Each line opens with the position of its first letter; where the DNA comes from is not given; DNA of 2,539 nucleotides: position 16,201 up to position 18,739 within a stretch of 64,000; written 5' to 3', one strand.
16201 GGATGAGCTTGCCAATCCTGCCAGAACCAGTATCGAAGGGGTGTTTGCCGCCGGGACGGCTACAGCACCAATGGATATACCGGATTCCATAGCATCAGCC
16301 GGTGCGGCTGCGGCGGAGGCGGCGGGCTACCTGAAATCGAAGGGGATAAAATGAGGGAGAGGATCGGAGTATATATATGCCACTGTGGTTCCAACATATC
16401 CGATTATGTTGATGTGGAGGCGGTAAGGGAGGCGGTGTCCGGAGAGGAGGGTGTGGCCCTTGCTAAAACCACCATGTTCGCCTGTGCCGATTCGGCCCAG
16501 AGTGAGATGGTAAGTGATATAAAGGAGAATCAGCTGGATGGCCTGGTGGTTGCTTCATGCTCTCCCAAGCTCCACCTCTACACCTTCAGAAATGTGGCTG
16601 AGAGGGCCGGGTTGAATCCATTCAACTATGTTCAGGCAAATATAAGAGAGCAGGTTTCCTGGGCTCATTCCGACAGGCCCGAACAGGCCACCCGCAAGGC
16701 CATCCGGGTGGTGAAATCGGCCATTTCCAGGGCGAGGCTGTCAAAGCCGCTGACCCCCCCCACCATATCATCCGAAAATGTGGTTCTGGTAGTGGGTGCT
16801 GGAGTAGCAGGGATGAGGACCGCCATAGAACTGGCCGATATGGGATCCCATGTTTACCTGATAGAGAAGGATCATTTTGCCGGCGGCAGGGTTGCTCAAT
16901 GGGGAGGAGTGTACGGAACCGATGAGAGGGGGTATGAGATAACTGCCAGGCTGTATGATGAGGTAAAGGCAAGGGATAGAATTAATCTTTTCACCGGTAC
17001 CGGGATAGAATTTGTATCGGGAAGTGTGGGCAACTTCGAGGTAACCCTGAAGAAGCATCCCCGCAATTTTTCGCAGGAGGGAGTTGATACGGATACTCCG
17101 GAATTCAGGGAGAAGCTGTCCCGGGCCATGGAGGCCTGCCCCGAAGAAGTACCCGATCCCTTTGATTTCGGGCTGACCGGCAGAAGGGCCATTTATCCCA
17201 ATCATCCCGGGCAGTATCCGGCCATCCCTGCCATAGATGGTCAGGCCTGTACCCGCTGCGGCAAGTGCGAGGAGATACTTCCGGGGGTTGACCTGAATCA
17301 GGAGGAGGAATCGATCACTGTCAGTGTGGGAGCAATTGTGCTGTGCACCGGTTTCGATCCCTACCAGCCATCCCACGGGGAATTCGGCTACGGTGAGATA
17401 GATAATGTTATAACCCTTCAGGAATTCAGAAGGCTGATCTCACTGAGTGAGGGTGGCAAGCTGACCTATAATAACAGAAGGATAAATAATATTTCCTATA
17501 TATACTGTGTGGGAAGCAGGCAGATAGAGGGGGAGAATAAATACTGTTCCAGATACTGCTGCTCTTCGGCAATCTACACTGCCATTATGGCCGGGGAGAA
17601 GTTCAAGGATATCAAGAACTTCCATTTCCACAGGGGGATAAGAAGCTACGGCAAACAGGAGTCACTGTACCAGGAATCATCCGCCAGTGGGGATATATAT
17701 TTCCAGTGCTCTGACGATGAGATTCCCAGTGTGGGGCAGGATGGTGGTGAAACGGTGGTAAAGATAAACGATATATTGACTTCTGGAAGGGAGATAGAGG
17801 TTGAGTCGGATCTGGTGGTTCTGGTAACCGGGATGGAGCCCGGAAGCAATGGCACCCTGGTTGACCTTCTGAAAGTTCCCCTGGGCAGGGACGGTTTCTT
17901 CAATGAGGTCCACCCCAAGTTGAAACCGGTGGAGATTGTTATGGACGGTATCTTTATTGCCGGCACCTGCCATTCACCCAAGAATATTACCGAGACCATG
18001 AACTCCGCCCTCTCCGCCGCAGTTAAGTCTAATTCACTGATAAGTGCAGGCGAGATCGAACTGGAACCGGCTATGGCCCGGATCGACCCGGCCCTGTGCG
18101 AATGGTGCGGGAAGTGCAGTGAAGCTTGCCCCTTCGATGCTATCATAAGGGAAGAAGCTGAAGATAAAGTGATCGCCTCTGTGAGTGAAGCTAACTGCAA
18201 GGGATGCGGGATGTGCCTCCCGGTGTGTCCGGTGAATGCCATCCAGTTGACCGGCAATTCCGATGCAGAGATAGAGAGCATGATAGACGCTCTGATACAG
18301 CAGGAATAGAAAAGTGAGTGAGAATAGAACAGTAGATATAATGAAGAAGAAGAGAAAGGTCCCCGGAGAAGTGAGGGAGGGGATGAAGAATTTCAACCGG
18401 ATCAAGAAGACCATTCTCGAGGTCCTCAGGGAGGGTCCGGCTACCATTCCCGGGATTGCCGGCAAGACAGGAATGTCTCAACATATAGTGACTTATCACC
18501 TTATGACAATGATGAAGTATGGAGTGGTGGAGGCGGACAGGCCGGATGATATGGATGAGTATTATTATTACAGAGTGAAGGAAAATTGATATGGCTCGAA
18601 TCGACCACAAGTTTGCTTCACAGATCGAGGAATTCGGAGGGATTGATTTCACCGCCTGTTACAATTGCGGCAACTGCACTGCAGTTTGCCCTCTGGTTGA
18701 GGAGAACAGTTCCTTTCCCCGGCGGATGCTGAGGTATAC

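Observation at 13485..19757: Qmo-type (HdrA/HdrA/HdrC-HdrE) membrane complex encoded with TusA and DsrE-like sulfur carriers under an ArsR-family regulator, with no AprAB, sat or dsr in the operon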

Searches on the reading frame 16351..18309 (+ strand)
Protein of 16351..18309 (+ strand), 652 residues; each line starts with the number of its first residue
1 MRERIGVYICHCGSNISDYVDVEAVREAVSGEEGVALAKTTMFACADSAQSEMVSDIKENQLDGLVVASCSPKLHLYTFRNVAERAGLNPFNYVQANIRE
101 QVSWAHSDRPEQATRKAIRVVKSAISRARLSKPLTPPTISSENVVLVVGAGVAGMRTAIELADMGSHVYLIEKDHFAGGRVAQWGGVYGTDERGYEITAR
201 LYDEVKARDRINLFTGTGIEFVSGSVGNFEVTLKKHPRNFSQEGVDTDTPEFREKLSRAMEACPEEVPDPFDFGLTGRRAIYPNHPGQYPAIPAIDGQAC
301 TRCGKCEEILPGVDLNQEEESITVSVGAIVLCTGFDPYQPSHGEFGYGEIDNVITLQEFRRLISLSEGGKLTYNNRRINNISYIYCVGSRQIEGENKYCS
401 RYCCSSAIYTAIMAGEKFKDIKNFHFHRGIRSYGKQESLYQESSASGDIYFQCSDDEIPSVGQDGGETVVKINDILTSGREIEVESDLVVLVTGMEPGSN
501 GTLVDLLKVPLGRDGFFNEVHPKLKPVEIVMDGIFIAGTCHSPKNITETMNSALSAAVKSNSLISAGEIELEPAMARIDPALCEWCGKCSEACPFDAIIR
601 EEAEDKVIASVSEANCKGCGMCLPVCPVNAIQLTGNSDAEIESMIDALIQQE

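Call 3: search_protein_families(library=pfam, proteins=[window:16351-18309:+], max_evalue=0.01)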
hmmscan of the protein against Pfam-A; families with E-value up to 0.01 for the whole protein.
window:16351-18309:+ (652 aa): 23 families
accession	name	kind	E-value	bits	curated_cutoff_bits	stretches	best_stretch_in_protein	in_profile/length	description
PF00037.32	Fer4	-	2.4e-11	43.4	21.1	2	611-632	3-24/24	4Fe-4S binding domain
PF13187.11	Fer4_9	-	5e-11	42.9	27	1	583-631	2-52/52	4Fe-4S dicluster domain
PF14697.11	Fer4_21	-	8.2e-11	42.3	35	1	576-633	1-59/59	4Fe-4S dicluster domain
PF07992.20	Pyr_redox_2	-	3.8e-10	40.1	26.1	1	123-173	129-173/291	Pyridine nucleotide-disulphide oxidoreductase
PF12838.12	Fer4_7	-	6.1e-09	36.7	27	1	583-630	2-52/52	4Fe-4S dicluster domain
PF12837.12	Fer4_6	-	8.4e-09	35.4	25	2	609-631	2-24/24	4Fe-4S binding domain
PF13237.11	Fer4_10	-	1.2e-07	32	25.5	1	576-627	2-53/53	4Fe-4S dicluster domain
PF25160.1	LdpA_Fe-S-bd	-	1.2e-07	31.8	27.6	1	589-633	9-45/49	LdpA Fe-S cluster-binding domain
PF13484.11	Fer4_16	-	1.4e-07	32.6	30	1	615-642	1-27/66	4Fe-4S double cluster binding domain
PF12831.13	FAD_oxidored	-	4.6e-07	29.9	27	1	145-208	2-67/416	FAD dependent oxidoreductase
PF01266.30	DAO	-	8.2e-07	29.3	27.9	1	145-232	2-93/353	FAD dependent oxidoreductase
PF12797.12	Fer4_2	-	8.2e-07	29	24.5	0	612-628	6-22/22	4Fe-4S binding domain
PF00890.30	FAD_binding_2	-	6e-06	26.1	20.4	1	145-181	2-38/414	FAD binding domain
PF13450.12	NAD_binding_8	-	1e-05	26.1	21.9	1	147-184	1-38/68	NAD(P)-binding Rossmann-like domain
PF13183.11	Fer4_8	-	0.00019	22.3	27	0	615-629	4-18/68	4Fe-4S dicluster domain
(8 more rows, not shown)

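Call 4: search_protein_families(library=ncbifam, proteins=[window:16351-18309:+], max_evalue=0.01)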
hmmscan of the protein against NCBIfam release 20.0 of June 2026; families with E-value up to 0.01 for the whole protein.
window:16351-18309:+ (652 aa): 136 families (the best 25 are shown)
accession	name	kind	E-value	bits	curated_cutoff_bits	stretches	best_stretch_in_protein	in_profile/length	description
NF040770.1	hetero_SS_HdrA2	exception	1e-168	562.9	1100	1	4-651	1-643/777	CoB-CoM heterodisulfide reductase HdrA2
NF041778.1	hetero_SS_HdrA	equivalog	1.8e-127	426.2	1400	1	3-651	6-653/771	ferredoxin:CoB-CoM heterodisulfide reductase subunit HdrA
NF041891.1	hdrA_Methbact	equivalog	3e-123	412.6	1300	1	4-650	2-637/762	ferredoxin:CoB-CoM heterodisulfide reductase subunit HdrA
NF009410.0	PRK12771.1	subfamily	1.7e-15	56.6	516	2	88-181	82-177/566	NAD(P)-binding protein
TIGR01944.1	rnfB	subfamily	6e-12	45.5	68.7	1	558-638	90-167/190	RnfABCDGE type electron transport complex subunit B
NF005415.0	PRK06991.1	equivalog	1.1e-10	41.7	281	1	569-636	73-137/284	electron transport complex subunit RsxB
NF006446.0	PRK08764.1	equivalog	5.1e-10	39.4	220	1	570-634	75-136/139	Rnf electron transport complex subunit RnfB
TIGR02700.1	flavo_MJ0208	hypoth_equivalog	8.2e-10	38.3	251.35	1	577-633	144-196/234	dihydromethanopterin reductase (acceptor)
NF042909.1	FMH_DH_FwdF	exception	2.2e-09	36.9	375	1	576-638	220-282/336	tungsten-dependent formylmethanofuran dehydrogenase subunit FwdF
TIGR01971.1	NuoI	subfamily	2.6e-09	36.7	113.05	2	573-602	73-102/121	NADH-quinone oxidoreductase, chain I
TIGR04105.1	FeFe_hydrog_B1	subfamily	3.2e-09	36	450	1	566-601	127-162/462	monomeric [FeFe] hydrogenase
NF003475.0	PRK05113.1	equivalog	3.3e-09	36.9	203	1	566-634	98-163/190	electron transport complex subunit RsxB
NF038196.1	ferrodoxin_EFR1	subfamily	6.5e-08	32.9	75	1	581-636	184-233/242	EFR1 family ferrodoxin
NF005503.0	PRK07118.1-2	equivalog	6.5e-08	32.2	252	1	583-635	140-188/292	RnfABCDGE type electron transport complex subunit B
NF045992.1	CircClkLdpA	equivalog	1.1e-07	31.3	450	1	577-636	99-157/360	circadian clock protein LdpA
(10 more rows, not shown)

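Call 30: search_solved_structures(query=window:16351-18309:+, max_evalue=0.001, show_alignments=1)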
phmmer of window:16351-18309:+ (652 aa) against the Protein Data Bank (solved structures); distinct sequences matched with E-value up to 0.001: 38.
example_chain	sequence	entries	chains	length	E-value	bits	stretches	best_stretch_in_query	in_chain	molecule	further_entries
5odc_A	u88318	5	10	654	2.9e-126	425.7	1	3-634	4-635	Heterodisulfide reductase, subunit A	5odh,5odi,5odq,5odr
8rvu_a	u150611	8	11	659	1.2e-122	413.7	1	3-649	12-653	H(2):CoB-CoM heterodisulfide,ferredoxin reductase subunit A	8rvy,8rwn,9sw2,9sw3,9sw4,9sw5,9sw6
8rvv_A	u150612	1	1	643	2.6e-122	412.6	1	4-647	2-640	H(2):CoB-CoM heterodisulfide,ferredoxin reductase subunit A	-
9sfi_A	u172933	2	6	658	1.9e-120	406.4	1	4-649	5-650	CoB--CoM heterodisulfide reductase iron-sulfur subunit A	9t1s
7bkb_A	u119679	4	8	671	6.6e-117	394.8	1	3-648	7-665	CoB--CoM heterodisulfide reductase iron-sulfur subunit A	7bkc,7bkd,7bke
6tjr_A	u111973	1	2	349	6.9e-25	90.8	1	323-563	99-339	Fumarate reductase/succinate dehydrogenase flavoprotein domain protein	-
9sw6_G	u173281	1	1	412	3.9e-16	61.9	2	575-633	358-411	Polyferredoxin protein MvhB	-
5t5i_F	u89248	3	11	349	1.1e-13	53.8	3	576-632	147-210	Tungsten formylmethanofuran dehydrogenase subunit fwdF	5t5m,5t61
9sw6_H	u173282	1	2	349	6.4e-13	51.2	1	577-632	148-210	Tungsten formylmethanofuran dehydrogenase, subunit F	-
9sfi_O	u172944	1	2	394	1.2e-08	37.2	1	580-639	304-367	Ferredoxin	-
9sfi_T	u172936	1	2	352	2.3e-08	36.2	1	574-632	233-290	4Fe-4S ferredoxin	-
7bkb_K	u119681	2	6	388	6.7e-07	31.4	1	578-637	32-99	Formylmethanofuran dehydrogenase, subunit F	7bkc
9eri_B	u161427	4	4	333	4.7e-06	28.5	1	573-631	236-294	Na(+)-translocating ferredoxin:NAD(+) oxidoreductase complex subunit B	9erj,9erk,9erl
7bkb_L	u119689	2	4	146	1.6e-05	26.8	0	598-642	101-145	Formylmethanofuran dehydrogenase, subunit G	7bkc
8ahx_B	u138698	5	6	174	1.7e-05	26.7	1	566-633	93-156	Ion-translocating oxidoreductase complex subunit B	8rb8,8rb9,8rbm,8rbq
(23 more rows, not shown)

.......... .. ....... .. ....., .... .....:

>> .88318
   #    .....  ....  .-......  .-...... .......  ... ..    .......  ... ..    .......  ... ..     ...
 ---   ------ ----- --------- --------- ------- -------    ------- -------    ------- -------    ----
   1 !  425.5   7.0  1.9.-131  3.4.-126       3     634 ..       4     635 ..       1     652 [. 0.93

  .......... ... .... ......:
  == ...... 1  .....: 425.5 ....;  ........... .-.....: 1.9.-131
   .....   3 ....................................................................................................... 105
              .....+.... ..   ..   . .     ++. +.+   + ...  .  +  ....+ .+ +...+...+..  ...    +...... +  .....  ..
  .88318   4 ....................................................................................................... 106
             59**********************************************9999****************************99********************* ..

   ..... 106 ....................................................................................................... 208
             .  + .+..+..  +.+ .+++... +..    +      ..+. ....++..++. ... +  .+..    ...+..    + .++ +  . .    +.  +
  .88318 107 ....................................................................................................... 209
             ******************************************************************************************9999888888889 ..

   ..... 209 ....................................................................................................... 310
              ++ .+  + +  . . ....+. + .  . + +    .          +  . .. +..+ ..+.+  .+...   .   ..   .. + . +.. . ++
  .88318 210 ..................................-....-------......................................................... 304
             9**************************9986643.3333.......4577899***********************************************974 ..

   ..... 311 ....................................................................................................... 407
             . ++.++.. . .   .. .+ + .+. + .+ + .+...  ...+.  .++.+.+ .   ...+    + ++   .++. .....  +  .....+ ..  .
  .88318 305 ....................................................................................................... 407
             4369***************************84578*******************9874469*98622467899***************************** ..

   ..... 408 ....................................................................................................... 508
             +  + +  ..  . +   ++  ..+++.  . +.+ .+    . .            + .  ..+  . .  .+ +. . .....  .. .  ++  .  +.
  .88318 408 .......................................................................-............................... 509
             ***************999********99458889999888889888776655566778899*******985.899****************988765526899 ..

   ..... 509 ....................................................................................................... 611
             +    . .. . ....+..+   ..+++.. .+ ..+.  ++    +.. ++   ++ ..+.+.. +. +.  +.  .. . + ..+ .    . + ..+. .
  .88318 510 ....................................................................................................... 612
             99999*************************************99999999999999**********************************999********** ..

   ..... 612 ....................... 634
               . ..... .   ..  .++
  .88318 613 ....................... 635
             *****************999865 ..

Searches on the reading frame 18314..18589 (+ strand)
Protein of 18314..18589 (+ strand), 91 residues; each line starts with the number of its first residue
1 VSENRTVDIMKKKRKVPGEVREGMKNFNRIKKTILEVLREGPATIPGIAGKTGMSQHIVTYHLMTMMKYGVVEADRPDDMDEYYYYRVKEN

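Call 3: search_protein_families(library=pfam, proteins=[window:18314-18589:+], max_evalue=0.01)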
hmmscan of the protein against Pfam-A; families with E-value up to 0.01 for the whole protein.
window:18314-18589:+ (91 aa): 4 families
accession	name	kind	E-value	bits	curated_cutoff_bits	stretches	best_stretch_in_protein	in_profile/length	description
PF01022.26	HTH_5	-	3.2e-06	27.4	22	1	33-73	6-46/47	Bacterial regulatory protein, arsR family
PF24033.1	DUF7342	-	0.0025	18.3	31.6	1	26-87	3-62/150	Family of unknown function (DUF7342)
PF24270.1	HTH_Cmi2_C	-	0.0028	18.4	27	1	25-75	71-121/125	Cmi2, C-terminal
PF13412.12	HTH_24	-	0.0061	16.5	21.9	1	28-73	2-48/48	Winged helix-turn-helix DNA-binding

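Call 4: search_protein_families(library=ncbifam, proteins=[window:18314-18589:+], max_evalue=0.01)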
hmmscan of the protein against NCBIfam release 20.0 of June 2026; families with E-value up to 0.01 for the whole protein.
window:18314-18589:+ (91 aa): 4 families
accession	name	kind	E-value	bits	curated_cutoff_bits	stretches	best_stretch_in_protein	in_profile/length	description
NF033788.1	HTH_metalloreg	subfamily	4.5e-05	23.2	55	1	33-76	15-59/77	metalloregulator ArsR/SmtB family transcription factor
NF033789.1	repress_SdpR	subfamily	9.8e-05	22.2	100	1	30-79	9-58/79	autorepressor SdpR family transcription factor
NF053755.1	MsvR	equivalog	0.00015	21.5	220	1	28-79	12-62/236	transcriptional factor MsvR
TIGR01884.1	cas_HTH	subfamily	0.00074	19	60.2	1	25-75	138-189/202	CRISPR-associated CARF protein Csa3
